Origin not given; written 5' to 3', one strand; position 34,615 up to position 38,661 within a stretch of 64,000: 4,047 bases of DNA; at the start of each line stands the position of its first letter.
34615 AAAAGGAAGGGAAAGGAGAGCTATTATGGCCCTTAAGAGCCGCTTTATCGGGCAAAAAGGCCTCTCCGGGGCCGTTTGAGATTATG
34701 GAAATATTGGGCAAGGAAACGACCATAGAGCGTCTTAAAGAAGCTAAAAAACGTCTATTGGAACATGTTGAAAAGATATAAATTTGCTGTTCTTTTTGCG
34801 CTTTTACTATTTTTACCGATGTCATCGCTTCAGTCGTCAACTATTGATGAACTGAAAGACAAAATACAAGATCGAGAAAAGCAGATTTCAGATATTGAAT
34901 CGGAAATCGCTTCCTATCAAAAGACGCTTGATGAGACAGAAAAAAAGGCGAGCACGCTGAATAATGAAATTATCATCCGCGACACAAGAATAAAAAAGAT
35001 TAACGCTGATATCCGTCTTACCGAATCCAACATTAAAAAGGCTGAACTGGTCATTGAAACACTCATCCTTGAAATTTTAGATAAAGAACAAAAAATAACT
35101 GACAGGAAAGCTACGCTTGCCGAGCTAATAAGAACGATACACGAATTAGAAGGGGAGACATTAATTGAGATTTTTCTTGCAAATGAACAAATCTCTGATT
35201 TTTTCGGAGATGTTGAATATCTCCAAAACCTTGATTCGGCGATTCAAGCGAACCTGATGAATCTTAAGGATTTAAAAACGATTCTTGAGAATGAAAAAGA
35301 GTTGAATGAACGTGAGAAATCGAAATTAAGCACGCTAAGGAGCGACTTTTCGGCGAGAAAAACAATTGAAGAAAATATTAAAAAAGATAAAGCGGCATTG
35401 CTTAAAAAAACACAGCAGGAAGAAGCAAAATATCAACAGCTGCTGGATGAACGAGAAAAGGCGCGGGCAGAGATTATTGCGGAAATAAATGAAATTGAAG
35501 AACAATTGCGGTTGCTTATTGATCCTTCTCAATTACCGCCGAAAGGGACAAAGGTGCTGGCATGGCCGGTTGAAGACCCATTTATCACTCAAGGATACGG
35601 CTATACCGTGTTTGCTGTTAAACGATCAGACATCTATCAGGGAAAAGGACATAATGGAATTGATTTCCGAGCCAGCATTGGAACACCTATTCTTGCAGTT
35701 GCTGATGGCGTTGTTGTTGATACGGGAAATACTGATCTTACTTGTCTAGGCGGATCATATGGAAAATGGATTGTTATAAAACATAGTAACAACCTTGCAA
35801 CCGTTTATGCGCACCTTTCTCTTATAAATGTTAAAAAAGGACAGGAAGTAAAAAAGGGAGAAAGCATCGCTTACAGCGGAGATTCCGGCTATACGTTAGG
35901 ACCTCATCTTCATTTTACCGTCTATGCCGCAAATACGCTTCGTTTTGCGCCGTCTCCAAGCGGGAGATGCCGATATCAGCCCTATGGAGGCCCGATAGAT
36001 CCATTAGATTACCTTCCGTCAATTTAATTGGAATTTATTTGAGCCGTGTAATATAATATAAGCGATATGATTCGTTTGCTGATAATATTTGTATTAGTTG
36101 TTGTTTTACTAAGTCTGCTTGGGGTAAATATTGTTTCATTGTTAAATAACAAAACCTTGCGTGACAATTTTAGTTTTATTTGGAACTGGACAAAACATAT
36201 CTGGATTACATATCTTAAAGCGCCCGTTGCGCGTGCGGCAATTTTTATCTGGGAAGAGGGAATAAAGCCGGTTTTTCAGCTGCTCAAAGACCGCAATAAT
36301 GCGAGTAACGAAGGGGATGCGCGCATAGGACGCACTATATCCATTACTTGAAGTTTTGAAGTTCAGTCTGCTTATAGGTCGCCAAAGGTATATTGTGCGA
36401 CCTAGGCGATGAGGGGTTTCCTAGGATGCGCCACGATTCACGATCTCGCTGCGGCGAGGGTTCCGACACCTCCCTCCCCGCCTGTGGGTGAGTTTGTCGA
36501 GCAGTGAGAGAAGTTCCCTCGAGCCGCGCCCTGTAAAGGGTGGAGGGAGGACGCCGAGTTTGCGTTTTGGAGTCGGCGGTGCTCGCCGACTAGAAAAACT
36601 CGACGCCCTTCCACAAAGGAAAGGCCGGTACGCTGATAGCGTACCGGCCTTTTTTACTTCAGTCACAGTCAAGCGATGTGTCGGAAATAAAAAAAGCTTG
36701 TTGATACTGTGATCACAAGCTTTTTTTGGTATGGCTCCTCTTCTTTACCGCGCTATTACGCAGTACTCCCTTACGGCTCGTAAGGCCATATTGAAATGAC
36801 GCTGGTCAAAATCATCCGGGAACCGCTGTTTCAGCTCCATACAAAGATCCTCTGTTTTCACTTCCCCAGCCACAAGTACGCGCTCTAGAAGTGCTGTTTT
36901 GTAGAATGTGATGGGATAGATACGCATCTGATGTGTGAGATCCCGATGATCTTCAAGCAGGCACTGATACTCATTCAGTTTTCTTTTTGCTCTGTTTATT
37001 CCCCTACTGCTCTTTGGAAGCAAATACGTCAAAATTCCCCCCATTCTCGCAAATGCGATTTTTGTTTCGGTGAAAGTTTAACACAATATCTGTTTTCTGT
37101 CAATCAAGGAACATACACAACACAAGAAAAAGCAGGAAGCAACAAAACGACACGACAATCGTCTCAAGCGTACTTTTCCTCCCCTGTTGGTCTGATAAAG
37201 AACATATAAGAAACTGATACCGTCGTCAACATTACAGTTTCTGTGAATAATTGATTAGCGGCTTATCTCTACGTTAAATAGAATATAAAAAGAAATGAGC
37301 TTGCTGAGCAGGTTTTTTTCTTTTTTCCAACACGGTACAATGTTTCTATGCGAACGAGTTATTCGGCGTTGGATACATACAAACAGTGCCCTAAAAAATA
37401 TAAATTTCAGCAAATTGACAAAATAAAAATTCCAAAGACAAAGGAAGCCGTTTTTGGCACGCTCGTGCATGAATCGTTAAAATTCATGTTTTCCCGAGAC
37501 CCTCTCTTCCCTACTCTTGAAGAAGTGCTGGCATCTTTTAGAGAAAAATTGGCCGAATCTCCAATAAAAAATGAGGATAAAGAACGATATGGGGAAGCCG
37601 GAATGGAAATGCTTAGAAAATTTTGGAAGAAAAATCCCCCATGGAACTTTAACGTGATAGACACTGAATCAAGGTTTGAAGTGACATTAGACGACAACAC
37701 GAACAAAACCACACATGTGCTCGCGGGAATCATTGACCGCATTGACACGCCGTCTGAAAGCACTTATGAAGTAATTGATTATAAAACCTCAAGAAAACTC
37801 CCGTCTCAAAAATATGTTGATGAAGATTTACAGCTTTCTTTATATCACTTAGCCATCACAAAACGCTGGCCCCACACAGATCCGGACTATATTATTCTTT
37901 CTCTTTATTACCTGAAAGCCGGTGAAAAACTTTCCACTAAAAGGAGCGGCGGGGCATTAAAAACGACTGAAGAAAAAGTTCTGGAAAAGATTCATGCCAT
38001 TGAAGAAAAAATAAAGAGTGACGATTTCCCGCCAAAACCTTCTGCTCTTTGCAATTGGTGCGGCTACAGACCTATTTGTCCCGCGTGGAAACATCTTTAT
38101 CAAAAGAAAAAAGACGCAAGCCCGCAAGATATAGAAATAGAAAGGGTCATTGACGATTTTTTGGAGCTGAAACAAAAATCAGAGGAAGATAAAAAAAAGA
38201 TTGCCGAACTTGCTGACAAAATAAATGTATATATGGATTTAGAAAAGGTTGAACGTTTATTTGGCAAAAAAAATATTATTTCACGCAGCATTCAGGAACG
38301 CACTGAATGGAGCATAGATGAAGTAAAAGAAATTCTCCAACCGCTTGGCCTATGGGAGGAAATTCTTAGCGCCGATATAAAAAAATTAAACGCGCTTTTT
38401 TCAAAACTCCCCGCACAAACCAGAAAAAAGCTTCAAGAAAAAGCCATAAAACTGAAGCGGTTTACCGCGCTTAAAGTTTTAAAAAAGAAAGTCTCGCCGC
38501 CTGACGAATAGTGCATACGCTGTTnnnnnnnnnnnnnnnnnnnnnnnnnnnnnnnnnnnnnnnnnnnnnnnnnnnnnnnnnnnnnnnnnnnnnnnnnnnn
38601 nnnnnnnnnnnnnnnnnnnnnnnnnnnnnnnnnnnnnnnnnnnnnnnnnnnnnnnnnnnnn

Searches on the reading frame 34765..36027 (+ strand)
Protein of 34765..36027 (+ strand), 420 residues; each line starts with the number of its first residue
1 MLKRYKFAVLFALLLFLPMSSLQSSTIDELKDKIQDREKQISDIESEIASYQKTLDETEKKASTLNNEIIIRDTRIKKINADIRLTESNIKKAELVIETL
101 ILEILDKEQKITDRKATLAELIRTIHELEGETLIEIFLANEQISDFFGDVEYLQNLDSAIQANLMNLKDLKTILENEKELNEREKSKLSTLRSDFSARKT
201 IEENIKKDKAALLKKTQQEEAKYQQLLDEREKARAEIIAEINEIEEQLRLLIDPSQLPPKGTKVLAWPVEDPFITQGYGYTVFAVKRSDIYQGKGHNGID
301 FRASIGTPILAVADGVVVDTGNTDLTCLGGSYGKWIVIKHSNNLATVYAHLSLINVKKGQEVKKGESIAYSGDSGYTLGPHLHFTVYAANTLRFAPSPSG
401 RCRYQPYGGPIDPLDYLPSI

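Call 12: search_protein_families(library=pfam, proteins=[window:34765-36027:+], max_evalue=0.001)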
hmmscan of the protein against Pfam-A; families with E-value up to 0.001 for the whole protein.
window:34765-36027:+ (420 aa): 2 families
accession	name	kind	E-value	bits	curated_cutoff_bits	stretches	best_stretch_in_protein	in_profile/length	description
PF01551.29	Peptidase_M23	-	2.3e-30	105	28.7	1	295-389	2-90/96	Peptidase family M23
PF07902.16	Gp58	-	8e-05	21.6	34.5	1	20-94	255-326/594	gp58-like protein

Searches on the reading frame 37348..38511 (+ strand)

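Call 12: search_protein_families(library=pfam, proteins=[window:37348-38511:+], max_evalue=0.001)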
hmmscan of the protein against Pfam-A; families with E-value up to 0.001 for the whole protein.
window:37348-38511:+ (387 aa): 3 families
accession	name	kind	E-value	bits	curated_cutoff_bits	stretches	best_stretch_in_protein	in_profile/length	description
PF12705.13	PDDEXK_1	-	2.9e-34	119.5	22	1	3-245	2-247/247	PD-(D/E)XK nuclease superfamily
PF01930.23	Cas_Cas4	-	5.8e-05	23.7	22.7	0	120-244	47-158/160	Domain of unknown function DUF83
PF24091.1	DUF7376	-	0.00034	20.9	27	1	252-350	82-187/219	Family of unknown function (DUF7376)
